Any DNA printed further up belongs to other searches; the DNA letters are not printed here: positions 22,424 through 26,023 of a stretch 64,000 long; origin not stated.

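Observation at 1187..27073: A 25.9-kb single gene for an ~8,628-aa acidic lipoprotein of unrecognised family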

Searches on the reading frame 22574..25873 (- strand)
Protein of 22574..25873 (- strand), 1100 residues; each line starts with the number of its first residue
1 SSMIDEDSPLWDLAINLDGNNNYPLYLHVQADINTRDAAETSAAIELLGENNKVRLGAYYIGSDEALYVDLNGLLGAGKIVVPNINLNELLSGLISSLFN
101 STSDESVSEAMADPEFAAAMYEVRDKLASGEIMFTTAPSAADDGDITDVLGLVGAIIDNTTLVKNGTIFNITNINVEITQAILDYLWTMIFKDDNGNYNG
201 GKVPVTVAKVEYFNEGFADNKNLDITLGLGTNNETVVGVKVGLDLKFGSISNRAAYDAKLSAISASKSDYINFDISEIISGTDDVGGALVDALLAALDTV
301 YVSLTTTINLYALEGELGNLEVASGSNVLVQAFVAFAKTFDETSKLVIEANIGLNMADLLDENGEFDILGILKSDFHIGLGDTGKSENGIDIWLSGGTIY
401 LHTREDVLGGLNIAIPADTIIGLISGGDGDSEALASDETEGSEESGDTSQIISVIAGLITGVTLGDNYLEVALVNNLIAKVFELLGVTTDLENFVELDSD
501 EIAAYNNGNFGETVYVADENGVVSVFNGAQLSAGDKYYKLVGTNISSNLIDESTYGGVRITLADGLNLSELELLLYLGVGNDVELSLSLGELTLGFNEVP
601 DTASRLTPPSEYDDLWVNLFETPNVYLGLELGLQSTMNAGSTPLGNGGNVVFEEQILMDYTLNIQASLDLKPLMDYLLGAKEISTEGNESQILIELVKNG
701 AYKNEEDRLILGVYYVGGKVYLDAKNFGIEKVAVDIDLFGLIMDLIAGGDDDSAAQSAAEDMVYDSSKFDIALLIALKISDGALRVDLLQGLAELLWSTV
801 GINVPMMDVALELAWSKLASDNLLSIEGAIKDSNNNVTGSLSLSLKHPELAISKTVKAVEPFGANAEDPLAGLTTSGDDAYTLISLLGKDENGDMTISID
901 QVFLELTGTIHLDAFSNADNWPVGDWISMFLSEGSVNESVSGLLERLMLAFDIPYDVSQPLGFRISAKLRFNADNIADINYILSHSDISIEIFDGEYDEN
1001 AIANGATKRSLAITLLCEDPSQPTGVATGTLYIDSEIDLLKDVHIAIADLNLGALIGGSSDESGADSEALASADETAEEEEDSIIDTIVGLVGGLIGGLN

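Call 13: find_homologous_proteins(query=window:22574-25873:-, max_evalue=0.00001)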
Query window:22574-25873:- (1100 aa): 3 proteins with E <= 0.00001 among 8000 candidates.
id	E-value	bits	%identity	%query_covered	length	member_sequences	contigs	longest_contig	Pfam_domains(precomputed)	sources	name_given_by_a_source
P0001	2.7e-262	891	42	100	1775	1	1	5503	-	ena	-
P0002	1.2e-177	611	37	89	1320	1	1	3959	-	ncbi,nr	ncbi:MAG: hypothetical protein MJ193_00835, partial [Clostridia bacterium]|nr:hypothetical protein [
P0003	3.2e-27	113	28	49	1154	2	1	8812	-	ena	-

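Call 30: find_related_loci(query=A2, collection=genome_contigs, flank=10000)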
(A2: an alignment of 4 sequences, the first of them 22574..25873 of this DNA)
Query A2 (1100 aa) in genome_contigs; peptide patterns used: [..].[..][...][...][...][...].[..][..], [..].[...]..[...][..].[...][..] (x = any residue, [..] = any of these).
109 stretches matched a pattern; 12 encode a relative of the query (tblastn E <= 1e-3); 12 distinct loci.
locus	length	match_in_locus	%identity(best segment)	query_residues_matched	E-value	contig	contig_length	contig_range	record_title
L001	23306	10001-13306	73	4-1100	0e+0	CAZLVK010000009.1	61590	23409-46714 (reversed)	MAG TPA_asm: uncultured Bacteroidaceae bacterium isolate SRP225648_co1_477 genome assembly, contig: NODE_763_length_6159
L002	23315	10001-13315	71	4-1100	0e+0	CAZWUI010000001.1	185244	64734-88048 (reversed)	MAG TPA_asm: uncultured Bacteroidaceae bacterium isolate SRP350583_co2_434 genome assembly, contig: NODE_20_length_18524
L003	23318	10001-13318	71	4-1100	0e+0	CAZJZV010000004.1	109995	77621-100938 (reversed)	MAG TPA_asm: uncultured Bacteroidaceae bacterium isolate SRP313737_co1_268 genome assembly, contig: NODE_262_length_1099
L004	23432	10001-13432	44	6-1100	0e+0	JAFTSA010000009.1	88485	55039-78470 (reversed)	MAG: Clostridia bacterium isolate RGIG4097 Roe_deer_Cecum.Co__c2298799, whole genome shotgun sequence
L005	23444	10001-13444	44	6-1100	0e+0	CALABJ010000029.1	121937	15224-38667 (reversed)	MAG TPA_asm: uncultured Clostridia bacterium isolate SRR6425820_bin.124_CONCOCT_v1.1_MAG genome assembly, contig: ERZ176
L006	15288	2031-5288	42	2-1100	0e+0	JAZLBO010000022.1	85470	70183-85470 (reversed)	MAG: Clostridia bacterium isolate T1900045064_TC20190058.MAGScoT_cleanbin_000010 SGB_4581_k141_1490374, whole genome sho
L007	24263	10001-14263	41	1-1100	0e+0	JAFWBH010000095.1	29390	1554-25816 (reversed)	MAG: Clostridia bacterium isolate RGIG5583 Sheep_Colon.Co__c1400112, whole genome shotgun sequence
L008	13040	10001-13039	41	1-1034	0e+0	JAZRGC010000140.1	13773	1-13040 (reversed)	MAG: Clostridia bacterium isolate T1900045493_YK20190187.MAGScoT_cleanbin_000016 SGB_7393_k141_1243285, whole genome sho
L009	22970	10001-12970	29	25-992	3e-89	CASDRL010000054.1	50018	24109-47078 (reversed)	uncultured Clostridia bacterium isolate SI.A15.metabat-bins.145 genome assembly, contig: SI.A15.metabat-bins.145.fa_k141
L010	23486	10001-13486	27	1-1096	3e-89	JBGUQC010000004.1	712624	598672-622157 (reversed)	MAG: Christensenellales bacterium isolate ruminal_MAG_149 ruminal_MAG_149_contig_0004, whole genome shotgun sequence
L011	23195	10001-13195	27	15-1080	5e-76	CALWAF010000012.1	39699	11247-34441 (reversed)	MAG: uncultured Clostridia bacterium isolate BRZ_BI__bin75 genome assembly, contig: BRZ_BI__NODE_1213_length_39699_cov_7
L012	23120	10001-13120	26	2-1096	3e-37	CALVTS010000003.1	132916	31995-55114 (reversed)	MAG: uncultured Clostridia bacterium isolate BRZ_V__bin16 genome assembly, contig: BRZ_V__NODE_125_length_132916_cov_50.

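Call 34: search_protein_representatives(alignment_id=A2)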
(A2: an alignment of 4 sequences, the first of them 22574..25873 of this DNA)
Query: 4 sequences, 1049 profile positions. Proteins with E-value up to 0.001 (for the whole library): 45; up to 1e-10: 41; up to 1e-30: 32. The best 45 are listed.
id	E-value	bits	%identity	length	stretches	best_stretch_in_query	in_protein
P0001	0.0e+00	1708.2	-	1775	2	1-1049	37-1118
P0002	0.0e+00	1480.1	-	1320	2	124-1049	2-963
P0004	3.2e-213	727.5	-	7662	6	7-1044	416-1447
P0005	4.0e-210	717.2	-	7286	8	13-1049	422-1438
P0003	3.8e-203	694.1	-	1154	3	454-1044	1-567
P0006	3.1e-200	684.5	-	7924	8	6-1035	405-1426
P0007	2.2e-184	632.0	-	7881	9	8-1048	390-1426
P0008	3.1e-173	595.1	-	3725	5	12-1027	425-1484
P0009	5.4e-169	581.1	-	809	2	1-402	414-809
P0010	5.1e-160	551.3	-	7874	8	10-807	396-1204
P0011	1.0e-147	510.6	-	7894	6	8-1019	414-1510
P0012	1.9e-145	503.1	-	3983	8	28-927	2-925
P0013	1.3e-141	490.4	-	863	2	437-815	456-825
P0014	7.0e-131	454.9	-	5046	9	2-590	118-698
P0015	3.0e-113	396.5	-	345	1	710-1030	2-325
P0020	3.2e-79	283.8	-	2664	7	4-585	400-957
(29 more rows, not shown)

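Call 52: predict_structure(alignment_id=A5)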
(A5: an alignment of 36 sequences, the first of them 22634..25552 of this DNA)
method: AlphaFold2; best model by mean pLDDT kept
length: 973 residues; sequences in the alignment: 36
mean_pLDDT: 67.9   pTM: 0.47
mean pLDDT of the five models: 67.9, 66.9, 65.4, 63.8, 63.6
residues with pLDDT >= 90: 75; 70-90: 442; 50-70: 220; < 50: 236
segments of 3 or more residues with pLDDT < 50: 1-21, 23-35, 130-132, 162-172, 178-183, 203-228, 320-349, 351-353, 377-381, 436-444, 457-464, 472-480, 644-677, 808-816, 818-821, 825-828, 844-849, 952-973
pLDDT, mean of each block of 10 residues (from residue 1): 41 44 43 54 79 78 78 83 76 69 80 73 64 56 63 65 46 48 54 75 42 40 45 69 78 75 81 82 89 85 82 67 38 38 44 56 59 49 69 92 87 76 85 60 51 55 48 43 64 78 86 84 89 72 80 92 85 80 91 80 91 88 84 75 46 40 39 47 56 66 63 72 84 85 81 86 85 76 61 76 62 47 50 62 47 81 81 84 88 72 87 84 88 84 73 42 34 30
secondary structure, 60 per line:
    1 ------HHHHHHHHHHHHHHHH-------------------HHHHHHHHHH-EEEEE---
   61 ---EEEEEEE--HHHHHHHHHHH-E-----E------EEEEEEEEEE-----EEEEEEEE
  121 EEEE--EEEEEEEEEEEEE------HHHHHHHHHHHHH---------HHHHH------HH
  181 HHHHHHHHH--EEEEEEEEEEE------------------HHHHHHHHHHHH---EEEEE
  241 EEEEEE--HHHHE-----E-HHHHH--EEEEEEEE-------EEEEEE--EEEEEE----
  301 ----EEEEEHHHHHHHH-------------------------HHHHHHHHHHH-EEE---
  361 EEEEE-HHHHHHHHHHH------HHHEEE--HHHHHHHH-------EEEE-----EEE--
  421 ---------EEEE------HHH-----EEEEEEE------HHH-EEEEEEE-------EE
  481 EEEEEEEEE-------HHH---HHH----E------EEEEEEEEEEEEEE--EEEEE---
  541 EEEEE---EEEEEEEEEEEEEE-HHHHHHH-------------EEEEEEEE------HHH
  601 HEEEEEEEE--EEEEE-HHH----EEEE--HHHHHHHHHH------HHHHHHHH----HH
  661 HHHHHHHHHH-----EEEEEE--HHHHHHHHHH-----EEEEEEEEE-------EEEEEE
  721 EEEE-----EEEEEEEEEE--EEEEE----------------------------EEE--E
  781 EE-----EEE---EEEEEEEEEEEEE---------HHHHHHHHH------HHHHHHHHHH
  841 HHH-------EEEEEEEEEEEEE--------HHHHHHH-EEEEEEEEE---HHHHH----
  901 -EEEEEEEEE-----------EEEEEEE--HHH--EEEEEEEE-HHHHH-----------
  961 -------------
elements in order (helices of 4 or more, strands of 3 or more residues): H7-22 H42-51 E53-57 E64-70 H73-83 E98-107 E113-124 E127-139 H146-158 H168-172 H179-189 E192-202 H221-232 E236-246 H249-252 H261-265 E268-275 E283-288 E291-296 E305-309 H310-317 H343-353 E355-357 E361-365 H367-377 E387-389 H392-399 E407-410 E416-418 E430-433 E448-454 E465-471 E479-489 E517-530 E533-537 E541-545 E549-562 H564-570 E584-591 H598-601 E602-609 E612-616 E625-628 H631-640 H647-654 H659-670 E676-681 H684-693 E699-707 E715-724 E730-739 E742-746 E775-777 E780-782 E788-790 E794-806 H816-824 H831-843 E851-863 H872-878 E880-888 H892-896 E902-910 E922-928 E936-943 H945-949

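Call 55: fold_search(model_id=the predicted structure, library=pdb)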
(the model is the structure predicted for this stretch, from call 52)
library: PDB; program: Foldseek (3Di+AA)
matches with E <= 10: 617; with E <= 0.001: 0
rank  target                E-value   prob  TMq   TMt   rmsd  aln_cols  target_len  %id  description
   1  5j6o                  6.9e-03  0.13  0.04  0.10  25.0       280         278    9  Crystal structure of a trans-AT PKS dehydratase domain of C0ZGQ7 from Brevibacillus brevis (released 2017-05-24)
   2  5yvf_C                1.0e-02  0.38  0.07  0.17  24.3       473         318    7  Crystal structure of BFA1 (released 2018-08-08)
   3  8v1k_A                1.1e-02  0.63  0.07  0.26  14.3       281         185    9  Crystal structure of outer membrane lipoprotein carrier protein (LolA) from Francisella tularensis (released 2023-11-29)
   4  5yvf_D                1.2e-02  0.30  0.06  0.16  24.7       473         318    7  Crystal structure of BFA1 (released 2018-08-08)
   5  1kj3_I                1.3e-02  0.23  0.06  0.14  21.4       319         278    9  Mhc Class I H-2Kb molecule complexed with pKB1 peptide (released 2002-03-27)
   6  4gak                  1.4e-02  0.16  0.05  0.13  27.0       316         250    8  Crystal structure of acyl-ACP thioesterase from Spirosoma linguale (released 2012-09-19)
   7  6tdo_A                1.6e-02  0.18  0.06  0.14  21.2       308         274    8  Crystal structure of the disulfide engineered HLA-A0201 molecule in complex with one GM dipeptide in the A pocket. (released 2020-03-25)
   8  3ln4_A                1.6e-02  0.15  0.06  0.13  21.9       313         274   10  Crystal structure of HLA-B*4103 in complex with a 16mer self-peptide derived from heterogeneous nuclear ribonucleoprot (released 2010-10-20)
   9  7zsk_A                1.6e-02  0.15  0.05  0.03  24.0       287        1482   10  K3DAK4 bimodule core of BGC11 from Brevibacillus brevis. (released 2022-09-21)
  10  7zmf_B                1.8e-02  0.15  0.05  0.13  24.1       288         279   10  Dehydratase domain of module 3 from Brevibacillus Brevis orphan BGC11 (released 2022-09-21)
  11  7wt5_A                1.9e-02  0.15  0.06  0.14  21.2       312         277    8  Crystal structure of HLA-A*2450 complexed with 8-mer model peptide (released 2022-06-22)
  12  9mef_A                1.9e-02  0.13  0.06  0.12  21.6       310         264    9  Conformational flexibility in HLA-B8: peptide tuning structural and dynamical changes (released 2025-12-10)
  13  3oxr_A                2.0e-02  0.16  0.06  0.14  20.9       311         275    8  Crystal Structure of HLA A*02:06 Bound to HBV Core 18-27 (released 2011-05-04)
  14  7m8t_A                2.0e-02  0.15  0.06  0.14  21.4       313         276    9  Crystal Structure of HLA-A*11:01 in complex with NSASFSTFK, an 9-mer epitope from SARS-CoV-2 spike (S370-378) (released 2021-06-23)
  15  1kj2_H                2.0e-02  0.14  0.06  0.13  22.3       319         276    8  Murine Alloreactive ScFv TCR-Peptide-MHC Class I Molecule Complex (released 2002-03-27)
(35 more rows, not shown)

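Call 78: search_protein_families(library=pfam, proteins=[P0008, P0020], max_evalue=0.1)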
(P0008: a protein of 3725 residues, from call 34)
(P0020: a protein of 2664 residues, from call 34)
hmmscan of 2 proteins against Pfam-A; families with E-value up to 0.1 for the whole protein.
P0008 (3725 aa): 0 families

P0020 (2664 aa): 1 family
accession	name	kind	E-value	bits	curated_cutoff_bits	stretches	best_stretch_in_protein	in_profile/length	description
PF02206.23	WSN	-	0.022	15.1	21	0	1468-1500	33-65/66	Domain of unknown function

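Call 82: fold_search(model_id=the predicted structure, library=viral)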
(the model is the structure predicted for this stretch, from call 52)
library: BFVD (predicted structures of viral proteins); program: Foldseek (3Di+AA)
matches with E <= 10: 457; with E <= 0.001: 0
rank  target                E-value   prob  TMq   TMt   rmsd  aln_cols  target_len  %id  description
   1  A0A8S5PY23            1.9e-03  0.06  0.05  0.04  48.1      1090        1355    9  Tail protein [Myoviridae sp. ctXwe21]
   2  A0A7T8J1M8            4.2e-03  0.04  0.05  0.05  61.8      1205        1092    7  (no name in the UniProt tables at hand)
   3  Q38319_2              1.1e-02  0.04  0.06  0.06  47.2      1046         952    7  Receptor-binding protein of phage tail base-plate Siphoviridae head domain-containing protein [Lactococcus phage BK5-T]
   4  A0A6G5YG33            1.9e-02  0.03  0.06  0.05  49.2      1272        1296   10  (no name in the UniProt tables at hand)
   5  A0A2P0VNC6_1          2.0e-02  0.03  0.05  0.05  55.4      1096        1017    9  Glycosyl hydrolase family 65 protein [Tetraselmis virus 1]
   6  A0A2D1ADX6            2.3e-02  0.04  0.04  0.03  37.1       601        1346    9  Minor tail protein [Rhodococcus phage Trina]
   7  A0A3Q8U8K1            3.5e-02  0.28  0.07  0.17  17.3       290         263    8  Uncharacterized protein [Megavirus baoshan]
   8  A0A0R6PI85            5.4e-02  0.11  0.07  0.11  30.4       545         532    8  (no name in the UniProt tables at hand)
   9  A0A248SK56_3          6.3e-02  0.03  0.05  0.04  38.9       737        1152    8  (no name in the UniProt tables at hand)
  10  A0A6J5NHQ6            7.7e-02  0.05  0.08  0.07  34.9      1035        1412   10  Uncharacterized protein [uncultured Caudovirales phage]
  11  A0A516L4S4            1.0e-01  0.08  0.06  0.08  21.7       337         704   10  (no name in the UniProt tables at hand)
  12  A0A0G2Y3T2            1.0e-01  0.03  0.07  0.07  29.8      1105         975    8  Chorein N-terminal domain-containing protein [Acanthamoeba polyphaga mimivirus Kroon]
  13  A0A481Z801            1.2e-01  0.02  0.05  0.06  46.3      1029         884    9  YlqD protein [Pithovirus LCPAC202]
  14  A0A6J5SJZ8            1.4e-01  0.13  0.05  0.22  20.0       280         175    7  Outer membrane protein beta-barrel [uncultured Caudovirales phage]
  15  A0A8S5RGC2            1.4e-01  0.06  0.05  0.08  26.7       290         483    9  Outer membrane protein [virus sp. ct5rm7]
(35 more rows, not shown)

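Call 86: search_solved_structures(query=A2, max_evalue=1)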
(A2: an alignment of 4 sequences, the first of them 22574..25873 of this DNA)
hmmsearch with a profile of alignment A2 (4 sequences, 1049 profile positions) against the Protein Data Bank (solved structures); distinct sequences matched with E-value up to 1: 0.
